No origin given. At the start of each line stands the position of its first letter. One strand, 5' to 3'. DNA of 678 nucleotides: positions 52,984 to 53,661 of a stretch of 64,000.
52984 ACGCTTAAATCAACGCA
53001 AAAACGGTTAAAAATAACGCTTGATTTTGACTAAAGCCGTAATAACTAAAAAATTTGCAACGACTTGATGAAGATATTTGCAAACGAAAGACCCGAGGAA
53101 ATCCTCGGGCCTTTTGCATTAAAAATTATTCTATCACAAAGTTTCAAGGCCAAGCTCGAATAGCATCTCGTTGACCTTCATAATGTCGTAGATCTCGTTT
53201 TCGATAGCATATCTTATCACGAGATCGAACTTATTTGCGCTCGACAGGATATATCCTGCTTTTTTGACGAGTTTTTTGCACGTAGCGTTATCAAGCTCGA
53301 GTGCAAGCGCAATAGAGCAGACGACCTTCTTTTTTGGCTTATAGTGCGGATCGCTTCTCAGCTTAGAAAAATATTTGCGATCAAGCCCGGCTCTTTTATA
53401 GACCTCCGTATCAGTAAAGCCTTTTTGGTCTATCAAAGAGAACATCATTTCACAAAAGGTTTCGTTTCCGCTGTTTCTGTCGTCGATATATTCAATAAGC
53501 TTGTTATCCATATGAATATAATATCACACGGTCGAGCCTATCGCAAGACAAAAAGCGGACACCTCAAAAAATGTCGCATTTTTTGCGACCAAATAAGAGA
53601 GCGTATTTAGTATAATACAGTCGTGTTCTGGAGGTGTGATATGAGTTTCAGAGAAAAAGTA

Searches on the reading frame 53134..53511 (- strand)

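Call 67: search_protein_families(library=pfam, proteins=[window:53134-53511:-], max_evalue=0.01)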
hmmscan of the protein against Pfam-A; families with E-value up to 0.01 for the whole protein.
window:53134-53511:- (125 aa): 2 families
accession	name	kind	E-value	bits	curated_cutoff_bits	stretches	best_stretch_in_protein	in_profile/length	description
PF03000.19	NPH3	-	0.0023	18.1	27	1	66-117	94-148/258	NPH3 family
PF12844.13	HTH_19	-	0.0071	16.7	30.2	0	26-74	7-54/64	Helix-turn-helix domain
